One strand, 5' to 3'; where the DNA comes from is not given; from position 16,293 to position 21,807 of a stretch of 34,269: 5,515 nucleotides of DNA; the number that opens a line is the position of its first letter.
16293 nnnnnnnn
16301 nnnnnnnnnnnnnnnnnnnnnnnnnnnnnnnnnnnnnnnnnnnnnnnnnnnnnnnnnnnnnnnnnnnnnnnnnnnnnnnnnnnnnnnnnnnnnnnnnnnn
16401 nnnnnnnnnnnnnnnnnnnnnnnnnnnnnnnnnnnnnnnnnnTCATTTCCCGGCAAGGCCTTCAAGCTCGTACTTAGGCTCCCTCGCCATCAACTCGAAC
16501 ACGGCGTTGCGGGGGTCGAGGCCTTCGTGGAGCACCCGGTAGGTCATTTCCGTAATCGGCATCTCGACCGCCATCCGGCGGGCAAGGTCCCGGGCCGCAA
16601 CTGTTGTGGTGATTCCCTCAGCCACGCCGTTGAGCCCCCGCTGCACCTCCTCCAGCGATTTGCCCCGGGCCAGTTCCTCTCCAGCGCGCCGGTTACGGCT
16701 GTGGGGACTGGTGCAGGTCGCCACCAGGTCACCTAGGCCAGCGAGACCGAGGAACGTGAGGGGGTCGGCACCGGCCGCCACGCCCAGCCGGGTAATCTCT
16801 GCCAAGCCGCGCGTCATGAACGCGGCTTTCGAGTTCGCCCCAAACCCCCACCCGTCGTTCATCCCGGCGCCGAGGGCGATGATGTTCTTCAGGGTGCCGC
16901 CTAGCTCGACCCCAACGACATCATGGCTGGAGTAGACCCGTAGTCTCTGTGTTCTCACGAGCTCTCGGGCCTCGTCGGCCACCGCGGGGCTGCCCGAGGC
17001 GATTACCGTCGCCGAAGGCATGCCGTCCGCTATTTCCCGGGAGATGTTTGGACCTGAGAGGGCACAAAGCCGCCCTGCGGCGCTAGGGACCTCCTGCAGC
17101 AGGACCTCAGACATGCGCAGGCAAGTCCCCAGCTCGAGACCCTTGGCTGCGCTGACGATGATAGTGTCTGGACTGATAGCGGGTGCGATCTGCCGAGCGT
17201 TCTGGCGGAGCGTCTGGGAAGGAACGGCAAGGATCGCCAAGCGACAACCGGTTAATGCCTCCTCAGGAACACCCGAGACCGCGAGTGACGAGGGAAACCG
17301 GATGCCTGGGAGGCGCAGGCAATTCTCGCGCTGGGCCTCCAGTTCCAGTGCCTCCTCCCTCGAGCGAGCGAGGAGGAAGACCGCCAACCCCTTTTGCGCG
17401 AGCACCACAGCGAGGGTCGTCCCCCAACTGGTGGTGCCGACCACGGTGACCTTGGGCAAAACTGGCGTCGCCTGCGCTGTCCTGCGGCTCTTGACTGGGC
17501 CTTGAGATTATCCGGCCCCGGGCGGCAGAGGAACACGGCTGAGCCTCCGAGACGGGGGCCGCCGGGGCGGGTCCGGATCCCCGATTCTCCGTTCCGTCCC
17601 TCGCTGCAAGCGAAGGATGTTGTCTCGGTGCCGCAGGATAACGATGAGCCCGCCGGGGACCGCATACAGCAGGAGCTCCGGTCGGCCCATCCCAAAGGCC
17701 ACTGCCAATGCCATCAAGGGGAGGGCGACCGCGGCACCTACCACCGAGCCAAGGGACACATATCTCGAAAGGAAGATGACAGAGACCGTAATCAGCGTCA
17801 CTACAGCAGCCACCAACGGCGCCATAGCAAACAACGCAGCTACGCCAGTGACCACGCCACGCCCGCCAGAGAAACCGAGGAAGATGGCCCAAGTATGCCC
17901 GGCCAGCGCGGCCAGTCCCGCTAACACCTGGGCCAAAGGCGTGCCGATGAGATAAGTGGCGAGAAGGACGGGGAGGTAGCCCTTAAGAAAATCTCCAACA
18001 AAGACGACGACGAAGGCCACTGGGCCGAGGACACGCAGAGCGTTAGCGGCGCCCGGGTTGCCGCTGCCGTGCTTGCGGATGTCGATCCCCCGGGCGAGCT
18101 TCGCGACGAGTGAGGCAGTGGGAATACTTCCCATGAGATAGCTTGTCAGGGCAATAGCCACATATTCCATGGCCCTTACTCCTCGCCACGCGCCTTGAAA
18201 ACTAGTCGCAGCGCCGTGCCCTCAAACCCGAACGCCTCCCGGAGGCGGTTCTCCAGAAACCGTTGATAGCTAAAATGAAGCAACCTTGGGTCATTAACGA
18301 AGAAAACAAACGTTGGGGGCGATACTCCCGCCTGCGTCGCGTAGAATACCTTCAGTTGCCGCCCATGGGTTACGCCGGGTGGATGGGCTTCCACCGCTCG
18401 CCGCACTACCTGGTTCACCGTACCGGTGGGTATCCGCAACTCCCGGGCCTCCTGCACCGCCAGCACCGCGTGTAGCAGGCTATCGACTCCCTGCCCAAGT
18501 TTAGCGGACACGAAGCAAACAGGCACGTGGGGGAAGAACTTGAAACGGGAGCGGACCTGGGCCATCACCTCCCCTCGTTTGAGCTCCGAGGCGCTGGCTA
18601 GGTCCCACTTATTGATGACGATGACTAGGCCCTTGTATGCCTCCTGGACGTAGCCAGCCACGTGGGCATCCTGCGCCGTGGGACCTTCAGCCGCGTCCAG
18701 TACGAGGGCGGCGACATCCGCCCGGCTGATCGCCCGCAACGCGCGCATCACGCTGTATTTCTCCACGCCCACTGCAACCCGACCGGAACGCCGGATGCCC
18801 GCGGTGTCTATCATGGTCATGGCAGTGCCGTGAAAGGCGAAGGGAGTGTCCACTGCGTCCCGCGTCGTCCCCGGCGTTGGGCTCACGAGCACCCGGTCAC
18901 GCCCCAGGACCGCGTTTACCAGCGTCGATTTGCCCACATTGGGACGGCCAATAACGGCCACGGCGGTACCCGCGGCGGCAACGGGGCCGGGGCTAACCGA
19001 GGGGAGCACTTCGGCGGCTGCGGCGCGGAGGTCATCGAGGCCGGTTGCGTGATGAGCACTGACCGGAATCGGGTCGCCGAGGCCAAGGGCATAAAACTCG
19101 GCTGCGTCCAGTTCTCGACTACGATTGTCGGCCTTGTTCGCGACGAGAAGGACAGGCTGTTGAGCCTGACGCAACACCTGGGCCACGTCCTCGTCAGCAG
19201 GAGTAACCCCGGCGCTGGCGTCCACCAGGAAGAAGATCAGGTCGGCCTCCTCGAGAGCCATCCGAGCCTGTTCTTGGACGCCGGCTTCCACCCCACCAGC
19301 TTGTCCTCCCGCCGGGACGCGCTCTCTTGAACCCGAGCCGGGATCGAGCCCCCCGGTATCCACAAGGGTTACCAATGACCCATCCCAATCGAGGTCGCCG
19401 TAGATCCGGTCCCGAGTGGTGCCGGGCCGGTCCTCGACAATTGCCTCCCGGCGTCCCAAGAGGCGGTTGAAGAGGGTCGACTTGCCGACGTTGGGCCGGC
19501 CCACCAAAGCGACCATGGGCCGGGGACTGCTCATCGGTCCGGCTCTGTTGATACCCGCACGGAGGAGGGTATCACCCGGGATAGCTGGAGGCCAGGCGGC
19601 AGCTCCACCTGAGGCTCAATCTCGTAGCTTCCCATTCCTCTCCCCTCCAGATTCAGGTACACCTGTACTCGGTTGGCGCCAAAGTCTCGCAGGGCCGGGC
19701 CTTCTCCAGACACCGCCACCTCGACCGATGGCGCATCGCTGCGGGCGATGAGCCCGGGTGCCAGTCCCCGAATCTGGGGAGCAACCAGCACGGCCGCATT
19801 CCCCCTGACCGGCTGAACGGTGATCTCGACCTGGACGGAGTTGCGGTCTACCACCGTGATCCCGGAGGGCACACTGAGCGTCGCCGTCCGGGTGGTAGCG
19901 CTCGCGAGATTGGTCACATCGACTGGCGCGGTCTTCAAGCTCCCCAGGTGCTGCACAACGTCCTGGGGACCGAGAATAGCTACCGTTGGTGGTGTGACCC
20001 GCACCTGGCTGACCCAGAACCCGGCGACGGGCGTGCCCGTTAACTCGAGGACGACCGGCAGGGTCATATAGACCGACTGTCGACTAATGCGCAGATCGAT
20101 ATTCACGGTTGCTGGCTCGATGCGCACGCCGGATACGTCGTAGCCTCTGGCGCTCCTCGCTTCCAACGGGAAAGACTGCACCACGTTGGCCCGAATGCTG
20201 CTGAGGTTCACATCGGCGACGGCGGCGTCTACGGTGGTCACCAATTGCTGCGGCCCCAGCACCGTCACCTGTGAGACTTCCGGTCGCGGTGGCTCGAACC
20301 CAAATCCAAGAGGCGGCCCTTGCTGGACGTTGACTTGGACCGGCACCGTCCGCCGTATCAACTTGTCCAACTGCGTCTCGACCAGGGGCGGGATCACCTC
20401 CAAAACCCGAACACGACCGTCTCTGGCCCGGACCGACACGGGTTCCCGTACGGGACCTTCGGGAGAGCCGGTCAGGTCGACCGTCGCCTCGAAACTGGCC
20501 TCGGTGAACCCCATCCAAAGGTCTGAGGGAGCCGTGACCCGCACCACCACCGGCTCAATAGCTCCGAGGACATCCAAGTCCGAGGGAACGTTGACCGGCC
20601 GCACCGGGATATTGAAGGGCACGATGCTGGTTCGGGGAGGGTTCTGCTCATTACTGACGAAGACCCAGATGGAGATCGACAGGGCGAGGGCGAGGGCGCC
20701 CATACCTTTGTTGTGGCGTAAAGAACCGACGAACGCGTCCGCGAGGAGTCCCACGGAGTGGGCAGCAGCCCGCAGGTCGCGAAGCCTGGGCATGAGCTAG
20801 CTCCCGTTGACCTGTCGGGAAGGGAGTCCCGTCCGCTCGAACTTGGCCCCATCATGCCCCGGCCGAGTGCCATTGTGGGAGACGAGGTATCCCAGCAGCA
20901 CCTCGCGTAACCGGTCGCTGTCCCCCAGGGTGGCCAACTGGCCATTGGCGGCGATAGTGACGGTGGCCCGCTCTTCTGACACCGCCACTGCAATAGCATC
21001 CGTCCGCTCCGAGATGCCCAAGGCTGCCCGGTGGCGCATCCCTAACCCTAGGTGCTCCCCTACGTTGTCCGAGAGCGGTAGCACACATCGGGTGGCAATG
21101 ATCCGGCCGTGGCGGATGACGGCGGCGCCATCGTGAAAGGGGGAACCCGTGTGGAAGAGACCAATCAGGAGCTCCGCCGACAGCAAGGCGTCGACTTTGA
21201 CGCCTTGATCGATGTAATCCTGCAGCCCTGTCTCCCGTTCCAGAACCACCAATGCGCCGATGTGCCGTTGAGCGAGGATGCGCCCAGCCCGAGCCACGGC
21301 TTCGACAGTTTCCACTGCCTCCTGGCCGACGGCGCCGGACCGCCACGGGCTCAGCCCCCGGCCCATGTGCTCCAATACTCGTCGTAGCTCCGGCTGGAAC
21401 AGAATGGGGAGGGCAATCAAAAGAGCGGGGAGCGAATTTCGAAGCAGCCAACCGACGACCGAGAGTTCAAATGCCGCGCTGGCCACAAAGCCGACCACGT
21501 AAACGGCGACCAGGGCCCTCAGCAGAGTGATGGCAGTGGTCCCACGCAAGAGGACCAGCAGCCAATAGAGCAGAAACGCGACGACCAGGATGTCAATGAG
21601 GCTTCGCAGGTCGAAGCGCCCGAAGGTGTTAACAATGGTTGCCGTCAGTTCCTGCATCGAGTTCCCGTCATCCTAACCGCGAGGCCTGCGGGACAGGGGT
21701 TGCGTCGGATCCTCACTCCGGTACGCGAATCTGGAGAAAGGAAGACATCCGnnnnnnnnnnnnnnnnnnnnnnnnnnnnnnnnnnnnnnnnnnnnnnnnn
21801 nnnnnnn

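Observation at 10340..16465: Four translationally coupled genes: GT2 synthase, YkgJ Cys-cluster protein, YfhO and a second giant membrane protein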

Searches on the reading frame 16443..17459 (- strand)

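Call 6: search_protein_families(library=pfam, proteins=[window:16443-17459:-], max_evalue=0.01)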
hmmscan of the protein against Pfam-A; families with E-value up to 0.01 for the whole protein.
window:16443-17459:- (338 aa): 6 families
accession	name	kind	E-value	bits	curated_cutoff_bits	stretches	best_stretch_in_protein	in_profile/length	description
PF07479.19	NAD_Gly3P_dh_C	-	1.4e-54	184.6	25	1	180-320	1-141/142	NAD-dependent glycerol-3-phosphate dehydrogenase C-terminus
PF01210.29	NAD_Gly3P_dh_N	-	3.6e-39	134.7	23.1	1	3-158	1-155/158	NAD-dependent glycerol-3-phosphate dehydrogenase N-terminus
PF20618.3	GPD_NAD_C_bact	-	4.1e-19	69.3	27.6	1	240-304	1-64/66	Bacterial GPD, NAD-dependent C-terminal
PF02558.23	ApbA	-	3.1e-08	33.8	22.2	1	4-109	1-104/150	Ketopantoate reductase PanE/ApbA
PF03446.21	NAD_binding_2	-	0.00026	21.5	21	1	3-103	1-91/161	NAD binding domain of 6-phosphogluconate dehydrogenase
PF03807.23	F420_oxidored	-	0.00054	20.9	21.6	1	3-106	1-93/94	NADP oxidoreductase coenzyme F420-dependent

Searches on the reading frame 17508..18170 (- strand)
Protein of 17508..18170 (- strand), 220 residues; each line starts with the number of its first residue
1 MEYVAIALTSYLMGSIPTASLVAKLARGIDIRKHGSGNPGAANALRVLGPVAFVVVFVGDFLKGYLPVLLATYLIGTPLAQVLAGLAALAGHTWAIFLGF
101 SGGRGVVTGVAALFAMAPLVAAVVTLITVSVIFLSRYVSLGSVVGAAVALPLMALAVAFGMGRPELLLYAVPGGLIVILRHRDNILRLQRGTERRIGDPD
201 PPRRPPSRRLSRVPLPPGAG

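Call 6: search_protein_families(library=pfam, proteins=[window:17508-18170:-], max_evalue=0.01)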
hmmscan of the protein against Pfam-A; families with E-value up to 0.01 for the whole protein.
window:17508-18170:- (220 aa): 1 family
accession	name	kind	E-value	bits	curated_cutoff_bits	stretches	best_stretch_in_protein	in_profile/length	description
PF02660.20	G3P_acyltransf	-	6.9e-46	156.8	24.1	1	10-188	2-164/164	Glycerol-3-phosphate acyltransferase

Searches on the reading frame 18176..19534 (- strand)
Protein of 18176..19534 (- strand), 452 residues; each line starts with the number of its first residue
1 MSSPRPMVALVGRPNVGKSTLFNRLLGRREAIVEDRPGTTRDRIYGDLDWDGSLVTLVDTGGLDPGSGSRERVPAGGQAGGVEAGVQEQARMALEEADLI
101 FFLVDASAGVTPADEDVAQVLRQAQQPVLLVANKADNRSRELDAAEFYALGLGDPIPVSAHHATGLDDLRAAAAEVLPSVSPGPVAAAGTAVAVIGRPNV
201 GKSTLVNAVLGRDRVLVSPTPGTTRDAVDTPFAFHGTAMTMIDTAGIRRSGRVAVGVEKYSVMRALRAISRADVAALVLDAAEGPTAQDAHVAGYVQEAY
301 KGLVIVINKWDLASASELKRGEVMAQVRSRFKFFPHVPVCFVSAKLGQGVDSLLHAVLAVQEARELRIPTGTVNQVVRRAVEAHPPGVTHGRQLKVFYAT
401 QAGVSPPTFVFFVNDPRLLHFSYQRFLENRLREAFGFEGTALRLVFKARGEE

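Call 39: search_protein_families(library=pfam, proteins=[window:18176-19534:-], max_evalue=0.0001)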
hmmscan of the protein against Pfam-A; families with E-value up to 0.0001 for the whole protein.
window:18176-19534:- (452 aa): 12 families
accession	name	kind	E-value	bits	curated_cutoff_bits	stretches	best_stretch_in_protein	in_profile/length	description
PF01926.29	MMR_HSR1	-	3.5e-59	198.3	21.9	2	8-134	2-113/113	50S ribosome-binding GTPase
PF14714.11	KH_dom-like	-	3.9e-33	114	27.3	1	367-447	1-81/81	KH-domain-like of EngA bacterial GTPase enzymes, C-terminal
PF00009.33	GTP_EFTU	-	2.2e-23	83.2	26.5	1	258-359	80-184/188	Elongation factor Tu GTP binding domain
PF02421.24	FeoB_N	-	3.2e-21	75.9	27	2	191-356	2-155/156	Ferrous iron transport protein B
PF00350.29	Dynamin_N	-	7.9e-15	55.7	27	0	192-225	1-34/168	Dynamin family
PF03193.22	RsgA_GTPase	-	1.4e-09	38.4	30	0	7-33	108-134/174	RsgA GTPase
PF04548.22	AIG1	-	2.6e-07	30.6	27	0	192-300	3-111/212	AIG1 family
PF16897.10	MMR_HSR1_Xtn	-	2.1e-06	28.1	35.2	0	298-357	53-100/106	C-terminal region of MMR_HSR1 domain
PF00071.28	Ras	-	2.6e-06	27.6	21.6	0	192-357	2-156/162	Ras family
PF03308.22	MeaB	-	7.1e-06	25.7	23.1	0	304-378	175-249/273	Methylmalonyl Co-A mutase-associated GTPase MeaB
PF00005.33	ABC_tran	-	1.5e-05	26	25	0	7-31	13-37/137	ABC transporter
PF02492.25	cobW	-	8.3e-05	22.7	20.7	0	244-331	91-176/180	CobW/HypB/UreG, nucleotide-binding domain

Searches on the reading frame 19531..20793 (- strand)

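Call 39: search_protein_families(library=pfam, proteins=[window:19531-20793:-], max_evalue=0.0001)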
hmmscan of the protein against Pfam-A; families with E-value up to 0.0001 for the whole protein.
window:19531-20793:- (420 aa): 1 family
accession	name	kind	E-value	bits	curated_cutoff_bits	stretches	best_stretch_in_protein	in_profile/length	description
PF07949.17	YbbR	-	6.6e-28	97.3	22.3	3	246-324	2-81/81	YbbR-like protein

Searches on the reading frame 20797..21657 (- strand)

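Call 39: search_protein_families(library=pfam, proteins=[window:20797-21657:-], max_evalue=0.0001)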
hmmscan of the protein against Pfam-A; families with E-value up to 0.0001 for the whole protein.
window:20797-21657:- (286 aa): 2 families
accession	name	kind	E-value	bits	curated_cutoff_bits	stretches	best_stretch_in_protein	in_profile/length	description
PF02457.21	DAC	-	1.1e-37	128.7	27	1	126-240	5-118/119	DisA bacterial checkpoint controller nucleotide-binding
PF19293.4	CdaA_N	-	7.7e-10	39.3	23.8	1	13-90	3-80/81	CdaA N-terminal transmembrane domain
